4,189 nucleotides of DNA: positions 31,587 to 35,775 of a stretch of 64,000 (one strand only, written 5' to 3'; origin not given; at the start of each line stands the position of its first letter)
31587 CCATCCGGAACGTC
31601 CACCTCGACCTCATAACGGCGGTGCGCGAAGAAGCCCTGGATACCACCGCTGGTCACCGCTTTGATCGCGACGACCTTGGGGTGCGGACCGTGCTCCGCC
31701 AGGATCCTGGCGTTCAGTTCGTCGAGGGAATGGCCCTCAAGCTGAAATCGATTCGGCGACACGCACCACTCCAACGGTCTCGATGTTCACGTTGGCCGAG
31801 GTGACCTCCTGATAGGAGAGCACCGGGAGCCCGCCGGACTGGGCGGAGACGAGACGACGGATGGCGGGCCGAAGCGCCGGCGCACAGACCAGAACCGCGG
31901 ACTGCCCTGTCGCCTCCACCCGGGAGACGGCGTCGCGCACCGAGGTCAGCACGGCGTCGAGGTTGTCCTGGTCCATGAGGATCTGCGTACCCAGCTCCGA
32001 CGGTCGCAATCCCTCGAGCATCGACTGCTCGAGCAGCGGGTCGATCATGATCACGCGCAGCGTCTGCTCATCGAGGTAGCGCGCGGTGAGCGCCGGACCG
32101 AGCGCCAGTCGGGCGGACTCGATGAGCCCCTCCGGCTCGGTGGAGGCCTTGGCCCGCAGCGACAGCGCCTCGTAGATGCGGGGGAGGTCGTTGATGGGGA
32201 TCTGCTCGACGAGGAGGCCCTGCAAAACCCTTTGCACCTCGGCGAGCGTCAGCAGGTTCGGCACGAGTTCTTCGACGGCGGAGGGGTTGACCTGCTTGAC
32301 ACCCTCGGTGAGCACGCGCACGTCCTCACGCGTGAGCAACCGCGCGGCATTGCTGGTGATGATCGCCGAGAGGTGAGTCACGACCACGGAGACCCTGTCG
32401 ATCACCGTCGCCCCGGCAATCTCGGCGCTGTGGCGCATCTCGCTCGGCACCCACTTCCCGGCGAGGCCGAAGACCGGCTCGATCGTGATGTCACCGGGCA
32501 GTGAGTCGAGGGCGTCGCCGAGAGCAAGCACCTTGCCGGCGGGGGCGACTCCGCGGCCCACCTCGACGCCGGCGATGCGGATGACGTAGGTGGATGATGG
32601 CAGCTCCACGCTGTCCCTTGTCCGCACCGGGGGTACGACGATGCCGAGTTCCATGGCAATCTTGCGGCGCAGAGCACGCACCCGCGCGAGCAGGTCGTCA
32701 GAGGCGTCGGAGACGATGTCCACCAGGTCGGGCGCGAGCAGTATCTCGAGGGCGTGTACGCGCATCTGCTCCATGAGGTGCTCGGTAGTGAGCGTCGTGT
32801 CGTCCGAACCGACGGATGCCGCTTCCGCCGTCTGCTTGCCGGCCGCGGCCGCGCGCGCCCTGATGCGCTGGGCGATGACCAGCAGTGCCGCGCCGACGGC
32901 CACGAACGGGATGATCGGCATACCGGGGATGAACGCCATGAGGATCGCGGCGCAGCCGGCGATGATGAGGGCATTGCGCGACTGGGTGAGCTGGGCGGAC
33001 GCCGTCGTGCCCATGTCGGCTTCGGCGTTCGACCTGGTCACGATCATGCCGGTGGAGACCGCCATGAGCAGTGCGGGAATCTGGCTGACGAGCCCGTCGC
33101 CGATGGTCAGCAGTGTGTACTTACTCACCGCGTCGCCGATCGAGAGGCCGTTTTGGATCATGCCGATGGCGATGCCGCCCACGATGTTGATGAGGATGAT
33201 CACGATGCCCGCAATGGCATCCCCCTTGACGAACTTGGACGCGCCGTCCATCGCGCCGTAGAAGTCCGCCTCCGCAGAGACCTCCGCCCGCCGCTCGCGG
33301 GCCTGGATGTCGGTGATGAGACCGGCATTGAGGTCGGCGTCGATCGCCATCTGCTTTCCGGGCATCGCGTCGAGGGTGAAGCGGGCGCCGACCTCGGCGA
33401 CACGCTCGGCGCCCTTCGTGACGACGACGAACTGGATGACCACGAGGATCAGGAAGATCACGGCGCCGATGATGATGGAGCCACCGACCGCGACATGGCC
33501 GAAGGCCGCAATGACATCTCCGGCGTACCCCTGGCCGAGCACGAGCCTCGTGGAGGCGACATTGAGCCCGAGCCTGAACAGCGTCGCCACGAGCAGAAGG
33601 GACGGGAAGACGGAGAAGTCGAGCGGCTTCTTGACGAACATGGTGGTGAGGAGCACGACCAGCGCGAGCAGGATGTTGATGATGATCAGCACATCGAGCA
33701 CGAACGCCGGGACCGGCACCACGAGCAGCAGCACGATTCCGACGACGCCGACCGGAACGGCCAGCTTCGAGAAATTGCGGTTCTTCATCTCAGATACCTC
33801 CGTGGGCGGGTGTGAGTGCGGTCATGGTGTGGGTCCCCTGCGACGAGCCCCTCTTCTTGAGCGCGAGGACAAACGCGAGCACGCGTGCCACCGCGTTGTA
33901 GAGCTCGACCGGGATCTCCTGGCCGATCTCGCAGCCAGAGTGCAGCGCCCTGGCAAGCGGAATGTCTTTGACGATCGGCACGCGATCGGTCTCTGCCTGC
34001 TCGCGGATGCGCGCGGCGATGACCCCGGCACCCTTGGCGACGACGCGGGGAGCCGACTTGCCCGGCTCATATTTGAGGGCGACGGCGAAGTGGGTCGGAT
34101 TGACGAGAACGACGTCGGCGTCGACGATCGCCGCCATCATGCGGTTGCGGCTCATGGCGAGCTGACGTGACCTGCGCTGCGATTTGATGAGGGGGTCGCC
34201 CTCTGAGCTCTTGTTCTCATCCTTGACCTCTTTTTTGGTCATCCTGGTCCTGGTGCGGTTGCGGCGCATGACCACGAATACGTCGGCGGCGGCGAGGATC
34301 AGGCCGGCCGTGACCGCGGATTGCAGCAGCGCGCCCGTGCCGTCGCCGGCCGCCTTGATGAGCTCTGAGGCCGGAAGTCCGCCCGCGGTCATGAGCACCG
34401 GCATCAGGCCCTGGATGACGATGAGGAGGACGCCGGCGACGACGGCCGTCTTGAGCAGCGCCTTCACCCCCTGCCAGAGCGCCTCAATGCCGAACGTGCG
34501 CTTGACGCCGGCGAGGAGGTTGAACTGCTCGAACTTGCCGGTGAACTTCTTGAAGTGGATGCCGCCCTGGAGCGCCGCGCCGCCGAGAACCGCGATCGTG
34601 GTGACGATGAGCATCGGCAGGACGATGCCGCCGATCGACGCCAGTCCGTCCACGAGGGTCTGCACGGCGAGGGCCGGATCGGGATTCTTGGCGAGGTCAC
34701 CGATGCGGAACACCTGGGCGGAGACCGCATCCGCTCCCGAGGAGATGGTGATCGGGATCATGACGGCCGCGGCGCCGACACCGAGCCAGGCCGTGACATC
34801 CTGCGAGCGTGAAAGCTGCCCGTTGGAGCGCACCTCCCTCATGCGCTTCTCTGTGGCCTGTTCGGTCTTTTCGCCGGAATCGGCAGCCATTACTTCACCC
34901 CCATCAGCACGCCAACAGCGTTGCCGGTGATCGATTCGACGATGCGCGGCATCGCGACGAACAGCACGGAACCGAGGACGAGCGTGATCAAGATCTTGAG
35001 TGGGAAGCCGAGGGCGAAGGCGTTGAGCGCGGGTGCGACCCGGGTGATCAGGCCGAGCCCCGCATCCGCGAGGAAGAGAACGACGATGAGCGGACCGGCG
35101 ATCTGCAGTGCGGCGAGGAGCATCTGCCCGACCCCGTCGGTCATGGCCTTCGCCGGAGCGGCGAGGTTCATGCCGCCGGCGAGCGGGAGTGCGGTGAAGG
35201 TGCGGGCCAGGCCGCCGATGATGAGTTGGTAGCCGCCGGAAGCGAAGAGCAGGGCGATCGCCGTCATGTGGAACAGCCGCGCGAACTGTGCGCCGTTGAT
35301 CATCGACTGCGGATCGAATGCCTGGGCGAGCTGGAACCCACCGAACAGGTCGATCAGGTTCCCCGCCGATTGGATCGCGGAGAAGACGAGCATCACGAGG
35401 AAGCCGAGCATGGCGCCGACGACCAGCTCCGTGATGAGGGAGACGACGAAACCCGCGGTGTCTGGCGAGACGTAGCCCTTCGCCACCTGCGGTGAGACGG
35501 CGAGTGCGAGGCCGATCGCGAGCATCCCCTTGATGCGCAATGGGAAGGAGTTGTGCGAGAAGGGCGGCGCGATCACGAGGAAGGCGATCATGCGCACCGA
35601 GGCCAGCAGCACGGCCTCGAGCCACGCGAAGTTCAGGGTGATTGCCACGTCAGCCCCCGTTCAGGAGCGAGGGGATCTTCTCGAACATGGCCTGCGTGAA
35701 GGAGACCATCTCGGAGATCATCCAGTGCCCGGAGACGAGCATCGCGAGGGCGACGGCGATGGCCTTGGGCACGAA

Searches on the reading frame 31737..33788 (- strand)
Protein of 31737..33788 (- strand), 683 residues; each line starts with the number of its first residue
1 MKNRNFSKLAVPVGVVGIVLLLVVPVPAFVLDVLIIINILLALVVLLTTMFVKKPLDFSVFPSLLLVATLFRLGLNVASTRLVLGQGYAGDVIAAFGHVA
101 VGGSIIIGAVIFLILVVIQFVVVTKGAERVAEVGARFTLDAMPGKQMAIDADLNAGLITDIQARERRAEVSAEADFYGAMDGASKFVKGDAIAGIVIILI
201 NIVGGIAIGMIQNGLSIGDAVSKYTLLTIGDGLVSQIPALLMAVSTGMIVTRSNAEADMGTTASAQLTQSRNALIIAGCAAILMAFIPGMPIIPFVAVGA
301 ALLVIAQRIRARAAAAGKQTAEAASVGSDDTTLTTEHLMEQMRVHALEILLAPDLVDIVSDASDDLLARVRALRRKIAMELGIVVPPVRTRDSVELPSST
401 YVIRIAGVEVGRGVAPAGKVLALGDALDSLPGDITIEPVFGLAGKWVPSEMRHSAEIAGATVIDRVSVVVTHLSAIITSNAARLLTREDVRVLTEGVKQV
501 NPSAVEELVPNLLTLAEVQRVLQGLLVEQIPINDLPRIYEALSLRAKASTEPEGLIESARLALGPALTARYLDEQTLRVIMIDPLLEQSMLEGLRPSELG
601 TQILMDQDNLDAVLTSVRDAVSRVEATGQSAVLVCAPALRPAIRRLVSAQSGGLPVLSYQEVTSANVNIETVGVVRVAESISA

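Call 92: search_protein_families(library=pfam, proteins=[window:31737-33788:-], max_evalue=0.00001)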
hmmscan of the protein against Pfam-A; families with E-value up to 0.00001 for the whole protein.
window:31737-33788:- (683 aa): 1 family
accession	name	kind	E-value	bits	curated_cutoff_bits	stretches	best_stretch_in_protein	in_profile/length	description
PF00771.25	FHIPEP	-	4e-237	789.3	29.1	1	18-664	1-654/657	FHIPEP family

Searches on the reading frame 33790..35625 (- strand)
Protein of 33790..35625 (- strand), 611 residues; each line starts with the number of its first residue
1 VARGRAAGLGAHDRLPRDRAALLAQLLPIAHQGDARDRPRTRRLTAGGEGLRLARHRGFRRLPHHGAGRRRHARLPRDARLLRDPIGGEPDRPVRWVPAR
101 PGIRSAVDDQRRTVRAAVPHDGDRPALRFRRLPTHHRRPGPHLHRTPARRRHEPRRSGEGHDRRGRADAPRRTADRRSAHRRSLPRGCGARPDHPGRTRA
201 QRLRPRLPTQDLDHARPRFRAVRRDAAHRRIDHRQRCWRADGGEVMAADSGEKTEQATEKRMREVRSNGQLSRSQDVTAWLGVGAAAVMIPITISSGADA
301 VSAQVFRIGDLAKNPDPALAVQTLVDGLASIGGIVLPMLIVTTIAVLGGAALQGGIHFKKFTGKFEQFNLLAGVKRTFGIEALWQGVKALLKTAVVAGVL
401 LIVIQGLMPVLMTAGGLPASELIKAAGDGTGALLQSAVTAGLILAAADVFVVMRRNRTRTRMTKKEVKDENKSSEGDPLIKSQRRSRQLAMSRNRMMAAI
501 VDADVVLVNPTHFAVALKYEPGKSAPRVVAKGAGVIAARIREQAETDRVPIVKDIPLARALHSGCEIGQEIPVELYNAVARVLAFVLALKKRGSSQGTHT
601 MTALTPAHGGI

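Call 92: search_protein_families(library=pfam, proteins=[window:33790-35625:-], max_evalue=0.00001)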
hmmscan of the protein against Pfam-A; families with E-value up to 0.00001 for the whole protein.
window:33790-35625:- (611 aa): 1 family
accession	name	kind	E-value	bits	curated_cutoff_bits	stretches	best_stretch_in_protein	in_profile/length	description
PF01312.24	Bac_export_2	-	1.1e-99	334.4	24.4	1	251-586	1-335/335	FlhB HrpN YscU SpaS Family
